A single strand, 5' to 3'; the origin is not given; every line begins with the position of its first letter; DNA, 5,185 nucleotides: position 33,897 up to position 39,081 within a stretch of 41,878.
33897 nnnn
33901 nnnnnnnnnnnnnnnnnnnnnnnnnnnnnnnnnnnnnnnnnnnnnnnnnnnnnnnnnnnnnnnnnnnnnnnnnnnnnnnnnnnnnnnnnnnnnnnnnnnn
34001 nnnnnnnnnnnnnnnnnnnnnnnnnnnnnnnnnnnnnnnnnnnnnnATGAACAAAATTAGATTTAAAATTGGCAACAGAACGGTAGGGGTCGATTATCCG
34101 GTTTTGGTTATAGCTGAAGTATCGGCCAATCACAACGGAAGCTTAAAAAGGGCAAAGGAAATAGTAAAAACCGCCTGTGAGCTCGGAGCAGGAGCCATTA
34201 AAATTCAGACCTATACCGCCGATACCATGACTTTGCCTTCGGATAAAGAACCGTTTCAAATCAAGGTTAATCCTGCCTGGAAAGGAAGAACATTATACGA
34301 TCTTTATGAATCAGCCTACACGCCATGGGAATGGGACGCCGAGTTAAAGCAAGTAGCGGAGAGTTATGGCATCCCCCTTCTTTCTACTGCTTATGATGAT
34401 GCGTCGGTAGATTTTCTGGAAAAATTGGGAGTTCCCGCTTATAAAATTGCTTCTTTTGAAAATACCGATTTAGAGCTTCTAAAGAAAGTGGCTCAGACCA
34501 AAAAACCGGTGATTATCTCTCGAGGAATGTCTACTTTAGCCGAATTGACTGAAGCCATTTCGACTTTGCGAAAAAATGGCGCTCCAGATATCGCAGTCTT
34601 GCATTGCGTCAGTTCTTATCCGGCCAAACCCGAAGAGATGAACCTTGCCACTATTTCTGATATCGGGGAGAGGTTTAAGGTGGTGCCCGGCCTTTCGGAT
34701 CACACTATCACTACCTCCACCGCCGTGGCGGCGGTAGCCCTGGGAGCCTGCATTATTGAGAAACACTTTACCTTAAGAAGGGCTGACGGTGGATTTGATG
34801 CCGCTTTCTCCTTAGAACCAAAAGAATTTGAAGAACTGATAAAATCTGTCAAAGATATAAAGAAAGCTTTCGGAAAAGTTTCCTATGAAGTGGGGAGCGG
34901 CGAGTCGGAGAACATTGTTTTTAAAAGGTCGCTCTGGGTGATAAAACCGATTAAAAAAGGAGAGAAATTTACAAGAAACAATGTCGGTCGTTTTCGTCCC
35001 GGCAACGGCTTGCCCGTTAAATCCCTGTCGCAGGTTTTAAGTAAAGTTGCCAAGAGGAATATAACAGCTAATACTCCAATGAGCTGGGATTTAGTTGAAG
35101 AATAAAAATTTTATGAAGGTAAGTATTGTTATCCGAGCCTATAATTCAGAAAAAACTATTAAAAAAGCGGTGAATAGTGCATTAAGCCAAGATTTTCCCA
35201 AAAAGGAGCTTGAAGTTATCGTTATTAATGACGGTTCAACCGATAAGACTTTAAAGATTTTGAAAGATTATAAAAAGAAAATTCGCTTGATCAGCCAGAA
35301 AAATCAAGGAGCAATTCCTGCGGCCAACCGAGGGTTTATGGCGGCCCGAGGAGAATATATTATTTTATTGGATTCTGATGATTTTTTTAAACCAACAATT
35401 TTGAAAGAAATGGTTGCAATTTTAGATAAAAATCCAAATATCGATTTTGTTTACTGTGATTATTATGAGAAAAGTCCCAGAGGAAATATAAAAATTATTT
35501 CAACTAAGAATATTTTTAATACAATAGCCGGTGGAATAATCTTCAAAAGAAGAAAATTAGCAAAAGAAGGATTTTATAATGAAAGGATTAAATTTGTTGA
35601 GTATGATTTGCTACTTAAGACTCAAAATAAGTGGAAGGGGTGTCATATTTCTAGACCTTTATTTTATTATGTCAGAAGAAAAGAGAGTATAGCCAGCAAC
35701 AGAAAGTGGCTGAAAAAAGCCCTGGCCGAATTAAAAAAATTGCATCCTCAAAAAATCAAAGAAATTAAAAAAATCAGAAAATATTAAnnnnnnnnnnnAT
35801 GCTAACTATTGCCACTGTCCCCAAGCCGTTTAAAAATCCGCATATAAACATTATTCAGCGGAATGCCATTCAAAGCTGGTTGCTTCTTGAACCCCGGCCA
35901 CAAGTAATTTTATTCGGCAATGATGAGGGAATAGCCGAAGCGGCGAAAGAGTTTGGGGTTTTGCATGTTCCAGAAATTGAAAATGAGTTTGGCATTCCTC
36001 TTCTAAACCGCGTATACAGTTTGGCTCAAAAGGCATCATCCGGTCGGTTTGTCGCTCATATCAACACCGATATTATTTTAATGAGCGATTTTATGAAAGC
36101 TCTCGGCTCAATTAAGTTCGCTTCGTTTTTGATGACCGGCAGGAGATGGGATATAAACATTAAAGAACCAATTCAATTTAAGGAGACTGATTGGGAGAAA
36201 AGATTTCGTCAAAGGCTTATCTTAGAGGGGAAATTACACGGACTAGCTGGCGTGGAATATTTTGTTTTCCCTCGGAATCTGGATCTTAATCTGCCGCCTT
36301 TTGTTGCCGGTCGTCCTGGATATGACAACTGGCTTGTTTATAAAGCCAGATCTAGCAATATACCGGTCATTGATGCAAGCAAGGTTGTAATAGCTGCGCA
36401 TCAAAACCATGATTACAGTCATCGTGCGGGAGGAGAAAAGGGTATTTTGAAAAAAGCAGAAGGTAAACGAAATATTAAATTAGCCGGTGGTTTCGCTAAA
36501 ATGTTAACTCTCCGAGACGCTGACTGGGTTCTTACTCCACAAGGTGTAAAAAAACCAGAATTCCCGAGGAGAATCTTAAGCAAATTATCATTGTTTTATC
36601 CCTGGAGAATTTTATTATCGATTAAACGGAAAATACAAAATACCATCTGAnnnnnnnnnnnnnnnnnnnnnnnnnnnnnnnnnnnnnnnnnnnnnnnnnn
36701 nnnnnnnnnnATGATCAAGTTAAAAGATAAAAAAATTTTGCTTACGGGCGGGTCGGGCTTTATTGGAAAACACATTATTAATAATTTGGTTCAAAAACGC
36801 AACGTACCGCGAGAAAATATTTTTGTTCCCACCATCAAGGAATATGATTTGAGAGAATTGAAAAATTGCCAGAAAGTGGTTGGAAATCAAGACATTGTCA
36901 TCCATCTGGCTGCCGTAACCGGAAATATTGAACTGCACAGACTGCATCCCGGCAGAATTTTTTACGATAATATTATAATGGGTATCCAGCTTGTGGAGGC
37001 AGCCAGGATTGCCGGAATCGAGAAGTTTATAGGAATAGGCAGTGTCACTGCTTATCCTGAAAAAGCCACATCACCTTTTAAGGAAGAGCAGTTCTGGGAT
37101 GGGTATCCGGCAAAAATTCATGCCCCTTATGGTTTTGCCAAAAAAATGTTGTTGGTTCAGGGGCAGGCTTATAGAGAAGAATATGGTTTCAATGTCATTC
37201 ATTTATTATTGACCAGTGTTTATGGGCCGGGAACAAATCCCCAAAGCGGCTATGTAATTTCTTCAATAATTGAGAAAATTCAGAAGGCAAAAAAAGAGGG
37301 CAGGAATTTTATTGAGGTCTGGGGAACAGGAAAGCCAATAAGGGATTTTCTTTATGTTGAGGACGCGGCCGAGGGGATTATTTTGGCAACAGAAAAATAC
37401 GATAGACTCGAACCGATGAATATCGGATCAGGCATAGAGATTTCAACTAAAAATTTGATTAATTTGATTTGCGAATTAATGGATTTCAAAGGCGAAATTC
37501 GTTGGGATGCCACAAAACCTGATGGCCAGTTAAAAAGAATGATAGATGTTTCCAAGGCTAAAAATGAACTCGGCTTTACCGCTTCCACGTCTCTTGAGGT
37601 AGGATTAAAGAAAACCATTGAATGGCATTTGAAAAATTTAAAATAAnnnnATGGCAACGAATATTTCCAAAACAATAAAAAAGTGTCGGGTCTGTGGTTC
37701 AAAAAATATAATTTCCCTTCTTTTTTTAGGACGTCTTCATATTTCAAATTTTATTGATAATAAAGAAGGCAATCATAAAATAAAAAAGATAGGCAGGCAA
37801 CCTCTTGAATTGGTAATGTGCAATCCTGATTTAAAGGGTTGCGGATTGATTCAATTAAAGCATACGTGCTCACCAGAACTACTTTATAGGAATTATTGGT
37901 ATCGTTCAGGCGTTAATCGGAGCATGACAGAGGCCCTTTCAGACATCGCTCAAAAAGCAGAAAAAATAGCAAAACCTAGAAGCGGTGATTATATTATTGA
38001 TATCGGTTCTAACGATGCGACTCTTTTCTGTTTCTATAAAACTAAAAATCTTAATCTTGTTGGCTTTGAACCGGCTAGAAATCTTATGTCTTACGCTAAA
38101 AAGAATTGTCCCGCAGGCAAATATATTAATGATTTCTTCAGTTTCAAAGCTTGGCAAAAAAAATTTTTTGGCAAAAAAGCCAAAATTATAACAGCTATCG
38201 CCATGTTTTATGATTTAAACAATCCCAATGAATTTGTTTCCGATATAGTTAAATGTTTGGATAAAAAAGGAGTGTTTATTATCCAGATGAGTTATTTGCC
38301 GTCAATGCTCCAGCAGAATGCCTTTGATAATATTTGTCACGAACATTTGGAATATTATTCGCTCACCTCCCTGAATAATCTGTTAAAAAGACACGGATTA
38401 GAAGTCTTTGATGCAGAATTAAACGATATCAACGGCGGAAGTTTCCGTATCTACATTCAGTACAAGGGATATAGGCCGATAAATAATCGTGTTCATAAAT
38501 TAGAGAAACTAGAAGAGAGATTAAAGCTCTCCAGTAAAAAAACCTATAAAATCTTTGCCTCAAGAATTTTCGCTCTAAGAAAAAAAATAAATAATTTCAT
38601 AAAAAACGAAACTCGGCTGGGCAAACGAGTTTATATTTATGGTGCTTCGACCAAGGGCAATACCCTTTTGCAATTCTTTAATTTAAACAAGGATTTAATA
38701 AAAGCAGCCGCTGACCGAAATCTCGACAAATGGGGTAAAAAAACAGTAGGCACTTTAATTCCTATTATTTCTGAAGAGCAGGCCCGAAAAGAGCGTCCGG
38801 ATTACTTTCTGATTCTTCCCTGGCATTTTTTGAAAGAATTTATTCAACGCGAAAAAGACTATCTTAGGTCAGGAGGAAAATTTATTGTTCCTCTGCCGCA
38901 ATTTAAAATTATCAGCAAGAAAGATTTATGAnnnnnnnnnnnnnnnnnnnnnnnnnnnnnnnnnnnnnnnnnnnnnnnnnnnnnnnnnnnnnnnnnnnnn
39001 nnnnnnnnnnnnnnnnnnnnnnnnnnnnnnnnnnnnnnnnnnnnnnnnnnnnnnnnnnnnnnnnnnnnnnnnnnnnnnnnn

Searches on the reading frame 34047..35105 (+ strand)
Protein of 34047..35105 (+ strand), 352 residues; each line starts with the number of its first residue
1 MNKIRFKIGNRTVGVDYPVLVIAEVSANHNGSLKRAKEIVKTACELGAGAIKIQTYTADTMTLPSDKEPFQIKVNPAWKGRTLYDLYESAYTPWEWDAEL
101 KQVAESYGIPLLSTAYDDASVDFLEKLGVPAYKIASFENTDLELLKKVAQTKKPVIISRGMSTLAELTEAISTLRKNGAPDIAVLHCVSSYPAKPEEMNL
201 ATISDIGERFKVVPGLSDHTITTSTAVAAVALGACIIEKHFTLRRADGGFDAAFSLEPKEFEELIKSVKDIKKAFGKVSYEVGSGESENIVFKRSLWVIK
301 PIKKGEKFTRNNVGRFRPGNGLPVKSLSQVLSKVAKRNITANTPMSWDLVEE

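Call 11: search_protein_families(library=pfam, proteins=[window:34047-35105:+], max_evalue=0.001)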
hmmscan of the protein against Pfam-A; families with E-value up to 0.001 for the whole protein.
window:34047-35105:+ (352 aa): 2 families
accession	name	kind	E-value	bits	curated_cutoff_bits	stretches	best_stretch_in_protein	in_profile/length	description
PF03102.20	NeuB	-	3.8e-85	285.6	22.1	1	39-278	1-239/241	NeuB family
PF08666.17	SAF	-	6.2e-07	30.3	21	1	294-351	2-63/63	SAF domain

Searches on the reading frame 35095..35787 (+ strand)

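Call 11: search_protein_families(library=pfam, proteins=[window:35095-35787:+], max_evalue=0.001)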
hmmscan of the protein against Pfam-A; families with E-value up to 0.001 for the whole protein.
window:35095-35787:+ (230 aa): 3 families
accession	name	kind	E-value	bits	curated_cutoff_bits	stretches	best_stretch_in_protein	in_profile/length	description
PF00535.33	Glycos_transf_2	-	4.1e-33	115.1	23.3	1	10-133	1-126/168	Glycosyl transferase family 2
PF10111.15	Glyco_tranf_2_2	-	2.1e-14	54.1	27.3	1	10-119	1-120/276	Glycosyltransferase like family 2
PF13641.12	Glyco_tranf_2_3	-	2.2e-12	47.9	27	1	9-122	3-122/230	Glycosyltransferase like family 2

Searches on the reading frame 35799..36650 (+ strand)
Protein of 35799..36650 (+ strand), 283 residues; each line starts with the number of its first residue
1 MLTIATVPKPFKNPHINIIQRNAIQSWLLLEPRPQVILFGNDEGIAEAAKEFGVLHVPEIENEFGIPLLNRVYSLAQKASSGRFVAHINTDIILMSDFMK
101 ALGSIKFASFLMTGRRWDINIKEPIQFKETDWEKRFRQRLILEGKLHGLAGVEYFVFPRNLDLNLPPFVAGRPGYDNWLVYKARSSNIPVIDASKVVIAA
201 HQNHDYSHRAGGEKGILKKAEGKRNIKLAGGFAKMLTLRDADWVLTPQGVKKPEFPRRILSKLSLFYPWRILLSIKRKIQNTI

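Call 11: search_protein_families(library=pfam, proteins=[window:35799-36650:+], max_evalue=0.001)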
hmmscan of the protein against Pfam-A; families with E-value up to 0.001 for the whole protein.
window:35799-36650:+ (283 aa): 0 families

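Call 49: search_protein_families(library=pfam, proteins=[window:35799-36650:+], max_evalue=0.01)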
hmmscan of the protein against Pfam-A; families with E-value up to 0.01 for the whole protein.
window:35799-36650:+ (283 aa): 0 families

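Call 83: find_homologous_proteins(query=window:35799-36650:+, max_evalue=0.00001)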
Query window:35799-36650:+ (283 aa): 2014 proteins with E <= 0.00001 among 3000 candidates; the best 120 are listed.
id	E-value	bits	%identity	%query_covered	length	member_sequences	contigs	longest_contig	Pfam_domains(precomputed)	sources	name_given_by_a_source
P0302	8.9e-188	640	100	100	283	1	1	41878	-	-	-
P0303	5.9e-144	496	76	100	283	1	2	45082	-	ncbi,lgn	ncbi:MAG: hypothetical protein ABH813_02325 [Patescibacteria group bacterium]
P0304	8.2e-144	496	76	95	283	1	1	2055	-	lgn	-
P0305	1.0e-135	469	70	100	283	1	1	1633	-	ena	-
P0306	1.7e-134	465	73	99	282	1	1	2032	-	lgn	-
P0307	3.5e-133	461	68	100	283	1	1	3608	-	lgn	-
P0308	5.2e-133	460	70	100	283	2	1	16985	-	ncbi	-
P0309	3.5e-130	451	68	99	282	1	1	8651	-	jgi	-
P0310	1.9e-128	445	70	100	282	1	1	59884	-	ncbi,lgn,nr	ncbi:MAG: hypothetical protein PHF44_02765 [Candidatus Pacebacteria bacterium]|nr:hypothetical prote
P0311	1.2e-126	440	67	99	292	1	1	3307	-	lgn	-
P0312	8.9e-121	420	63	95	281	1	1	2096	-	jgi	jgi:hypothetical protein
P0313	7.7e-116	404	62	99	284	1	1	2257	-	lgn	-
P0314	1.4e-115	403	61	99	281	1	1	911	-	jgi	jgi:hypothetical protein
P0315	5.7e-113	395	65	93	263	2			-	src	-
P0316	1.3e-112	393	61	100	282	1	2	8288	-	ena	-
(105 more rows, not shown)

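Call 90: predict_structure(alignment_id=A2)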
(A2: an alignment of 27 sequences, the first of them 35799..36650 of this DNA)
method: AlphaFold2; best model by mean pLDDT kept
length: 283 residues; sequences in the alignment: 27
mean_pLDDT: 90.1   pTM: 0.89
mean pLDDT of the five models: 90.1, 89.9, 87.4, 87.0, 86.0
residues with pLDDT >= 90: 198; 70-90: 68; 50-70: 8; < 50: 9
segments of 3 or more residues with pLDDT < 50: 210-218
pLDDT, mean of each block of 10 residues (from residue 1): 95 93 98 97 95 95 82 95 95 97 96 97 95 97 92 93 90 88 95 97 72 48 84 90 96 90 85 79 67
secondary structure, 60 per line:
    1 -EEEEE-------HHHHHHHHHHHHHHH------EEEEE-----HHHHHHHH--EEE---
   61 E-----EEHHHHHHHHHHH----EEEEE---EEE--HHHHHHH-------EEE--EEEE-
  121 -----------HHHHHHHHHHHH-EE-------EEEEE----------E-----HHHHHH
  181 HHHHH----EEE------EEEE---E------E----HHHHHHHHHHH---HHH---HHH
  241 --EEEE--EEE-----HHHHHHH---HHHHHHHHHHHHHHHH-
elements in order: E2-6 H14-28 E35-39 H45-52 E55-57 H69-79 E84-88 E92-94 H97-103 E111-113 E116-119 H132-143 E154-158 H175-185 E190-192 E199-202 H218-228 E243-246 E249-251 H257-263 H267-282

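Call 92: fold_search(model_id=the predicted structure, library=pdb)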
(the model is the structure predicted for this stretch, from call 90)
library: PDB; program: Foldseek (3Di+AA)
matches with E <= 10: 1233; with E <= 0.001: 241
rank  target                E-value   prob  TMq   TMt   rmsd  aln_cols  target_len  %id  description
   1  9o4g_A                3.1e-07  1.00  0.49  0.22   7.4       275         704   13  Cryo-EM structure of the CHSY3-CHPF1 chondroitin synthase heterodimer (released 2026-03-04)
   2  2z86_D                8.9e-07  1.00  0.47  0.25   6.3       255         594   16  Crystal structure of chondroitin polymerase from Escherichia coli strain K4 (K4CP) complexed with UDP-GlcUA and UDP (released 2008-09-16)
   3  2z87_B                1.1e-06  1.00  0.51  0.26   9.2       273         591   16  Crystal structure of chondroitin polymerase from Escherichia coli strain K4 (K4CP) complexed with UDP-GalNAc and UDP (released 2008-09-16)
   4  2z87_A                1.1e-06  1.00  0.46  0.24   7.1       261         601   18  Crystal structure of chondroitin polymerase from Escherichia coli strain K4 (K4CP) complexed with UDP-GalNAc and UDP (released 2008-09-16)
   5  2z86_C                1.3e-06  1.00  0.47  0.24   5.7       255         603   17  Crystal structure of chondroitin polymerase from Escherichia coli strain K4 (K4CP) complexed with UDP-GlcUA and UDP (released 2008-09-16)
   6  6p61_C                1.9e-06  1.00  0.49  0.70   4.4       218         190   13  Structure of a Glycosyltransferase from Leptospira borgpetersenii serovar Hardjo-bovis (strain JB197) (released 2019-07-10)
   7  2z86_A                5.0e-06  1.00  0.47  0.25  10.1       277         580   16  Crystal structure of chondroitin polymerase from Escherichia coli strain K4 (K4CP) complexed with UDP-GlcUA and UDP (released 2008-09-16)
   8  9nj0_A                5.0e-06  1.00  0.40  0.21   8.3       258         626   18  GlfT2 from Nocardia brasiliensis Bound to Galf Trisaccharide (released 2026-03-11)
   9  8viw_A                6.0e-06  1.00  0.47  0.26   6.3       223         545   10  Cryo-EM structure of heparosan synthase 2 from Pasteurella multocida with polysaccharide in the GlcNAc-T active site (released 2024-07-24)
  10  2z86_B                6.4e-06  1.00  0.47  0.24   6.2       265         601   15  Crystal structure of chondroitin polymerase from Escherichia coli strain K4 (K4CP) complexed with UDP-GlcUA and UDP (released 2008-09-16)
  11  9omn_B                6.8e-06  1.00  0.45  0.46   8.9       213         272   11  WrtF fucosyltransferase - GDP-2-deoxy-2-fluoro-beta-L-fucose (released 2025-10-29)
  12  9omk_B                7.2e-06  1.00  0.46  0.51   8.5       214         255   11  WrtF fucosyltransferase - trisaccharide acceptor (released 2025-10-29)
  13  9nj1_D                8.1e-06  1.00  0.42  0.21   8.2       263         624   15  GlfT2 from Nocardia brasiliensis Bound to Galf Tetrasaccharide (released 2026-03-11)
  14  9omh_D                1.0e-05  1.00  0.47  0.49   4.5       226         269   11  WrtF fucosyltransferase - Apo (released 2025-10-29)
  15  9oml_B                1.1e-05  1.00  0.46  0.47   9.4       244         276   11  WrtF fucosyltransferase - acetylated trisaccharide acceptor (released 2025-10-29)
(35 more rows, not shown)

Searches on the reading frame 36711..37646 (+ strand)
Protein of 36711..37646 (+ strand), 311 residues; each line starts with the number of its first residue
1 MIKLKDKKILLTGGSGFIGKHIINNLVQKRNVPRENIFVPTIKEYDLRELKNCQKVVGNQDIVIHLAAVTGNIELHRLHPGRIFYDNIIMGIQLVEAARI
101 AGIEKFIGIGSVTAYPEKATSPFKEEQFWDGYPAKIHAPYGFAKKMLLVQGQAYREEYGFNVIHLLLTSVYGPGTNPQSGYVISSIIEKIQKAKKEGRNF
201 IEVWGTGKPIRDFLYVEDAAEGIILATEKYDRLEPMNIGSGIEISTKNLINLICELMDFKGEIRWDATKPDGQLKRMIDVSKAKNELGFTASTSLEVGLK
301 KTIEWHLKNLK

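Call 49: search_protein_families(library=pfam, proteins=[window:36711-37646:+], max_evalue=0.01)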
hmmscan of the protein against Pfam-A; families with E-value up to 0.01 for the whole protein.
window:36711-37646:+ (311 aa): 7 families
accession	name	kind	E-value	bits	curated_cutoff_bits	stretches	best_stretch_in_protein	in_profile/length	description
PF01370.27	Epimerase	-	6.1e-46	157.2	20.9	1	9-239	1-240/240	NAD dependent epimerase/dehydratase family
PF16363.11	GDP_Man_Dehyd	-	2.9e-28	99.7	27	1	42-302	56-332/332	GDP-mannose 4,6 dehydratase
PF01073.25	3Beta_HSD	-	4.8e-11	42.6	22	1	11-229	2-231/280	3-beta hydroxysteroid dehydrogenase/isomerase family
PF13460.12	NAD_binding_10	-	2.7e-06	27.8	27.2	1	13-137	1-126/184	NAD(P)H-binding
PF02719.21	Polysacc_synt_2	-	0.00018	21.2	20.2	0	46-110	62-127/293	Polysaccharide biosynthesis protein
PF07993.18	NAD_binding_4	-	0.00033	20.3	20.1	1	11-32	1-22/258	Male sterility protein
PF04321.23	RmlD_sub_bind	-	0.0042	16.6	27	1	8-70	2-62/287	RmlD substrate binding domain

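Call 58: search_protein_families(library=ncbifam, proteins=[window:36711-37646:+], max_evalue=1e-10)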
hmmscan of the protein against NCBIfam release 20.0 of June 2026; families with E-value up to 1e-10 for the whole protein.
window:36711-37646:+ (311 aa): 9 families
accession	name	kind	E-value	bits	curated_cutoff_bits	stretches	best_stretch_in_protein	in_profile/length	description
NF047922.1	GDPFucSynFcl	equivalog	2.7e-60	204.4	500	1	6-309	2-304/308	GDP-L-fucose synthase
TIGR01181.1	dTDP_gluc_dehyt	equivalog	5.5e-29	101.3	365.1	1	46-309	58-314/321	dTDP-glucose 4,6-dehydratase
TIGR01179.1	galE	equivalog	1.6e-23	83.1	262.3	1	8-309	1-328/332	UDP-glucose 4-epimerase GalE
TIGR04180.1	EDH_00030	hypoth_equivalog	1.9e-22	79.7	475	1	45-270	56-271/297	NAD-dependent 4,6-dehydratase LegB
NF007490.0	PRK10084.1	subfamily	1.6e-18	66.8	649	1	138-310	165-338/361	dTDP-glucose 4,6-dehydratase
NF007582.0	PRK10217.1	equivalog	5e-17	62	698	1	126-309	146-334/355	dTDP-glucose 4,6-dehydratase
NF011728.1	PRK15181.1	equivalog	1.3e-15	57.3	760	1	44-307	75-338/348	Vi polysaccharide biosynthesis UDP-N-acetylglucosaminuronic acid C-4 epimerase TviC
NF007956.0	PRK10675.1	subfamily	3.3e-15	56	394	1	40-308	52-331/338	UDP-glucose 4-epimerase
TIGR02197.1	heptose_epim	equivalog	1.1e-13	51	274.6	1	9-307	1-314/316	ADP-glyceromanno-heptose 6-epimerase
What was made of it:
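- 36711..37646 (+): SDR2, a second Fcl-like SDR that has lost the epimerase dyad (Cys to Thr, His to Tyr). Probably a reductase only. NF047922 204 bits (call 58).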

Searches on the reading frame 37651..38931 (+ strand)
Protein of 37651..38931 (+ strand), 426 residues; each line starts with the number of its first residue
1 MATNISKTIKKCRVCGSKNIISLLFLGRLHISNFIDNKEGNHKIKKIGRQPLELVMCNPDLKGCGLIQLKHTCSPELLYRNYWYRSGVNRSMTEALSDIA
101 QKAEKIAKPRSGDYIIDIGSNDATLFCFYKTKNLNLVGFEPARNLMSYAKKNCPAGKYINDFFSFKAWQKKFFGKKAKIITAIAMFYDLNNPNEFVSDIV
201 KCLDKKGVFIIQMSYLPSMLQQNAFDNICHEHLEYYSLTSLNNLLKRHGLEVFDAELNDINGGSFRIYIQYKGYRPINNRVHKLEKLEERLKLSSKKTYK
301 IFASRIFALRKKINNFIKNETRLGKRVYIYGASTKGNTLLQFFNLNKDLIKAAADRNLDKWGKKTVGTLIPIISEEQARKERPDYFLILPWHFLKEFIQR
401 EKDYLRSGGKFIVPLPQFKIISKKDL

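Call 49: search_protein_families(library=pfam, proteins=[window:37651-38931:+], max_evalue=0.01)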
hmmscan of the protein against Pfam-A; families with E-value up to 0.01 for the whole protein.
window:37651-38931:+ (426 aa): 6 families
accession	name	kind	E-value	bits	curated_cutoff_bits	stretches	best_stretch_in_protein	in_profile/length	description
PF08484.17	Methyltransf_14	-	8.3e-47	159.4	23.5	1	260-416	2-160/160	C-methyltransferase C-terminal domain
PF13489.12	Methyltransf_23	-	5.4e-16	59.2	27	1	95-252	8-161/164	Methyltransferase domain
PF08421.16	Methyltransf_13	-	9.9e-09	35.7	31.3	1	12-79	1-62/62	Putative zinc binding domain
PF08241.18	Methyltransf_11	-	0.0011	20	21.2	1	117-211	2-95/95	Methyltransferase domain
PF13847.12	Methyltransf_31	-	0.0019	18.3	27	1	111-227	3-129/145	Methyltransferase domain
PF08242.18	Methyltransf_12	-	0.0031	18.7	30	1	116-209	1-98/98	Methyltransferase domain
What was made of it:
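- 37651..38931 (+): MT2, a second TylCIII/TcaB9-type C-methyltransferase from a different clade. Pfam Methyltransf_13/23/14 (call 49).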

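Call 58: search_protein_families(library=ncbifam, proteins=[window:37651-38931:+], max_evalue=1e-10)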
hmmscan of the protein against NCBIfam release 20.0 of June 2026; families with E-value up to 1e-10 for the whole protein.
window:37651-38931:+ (426 aa): 0 families
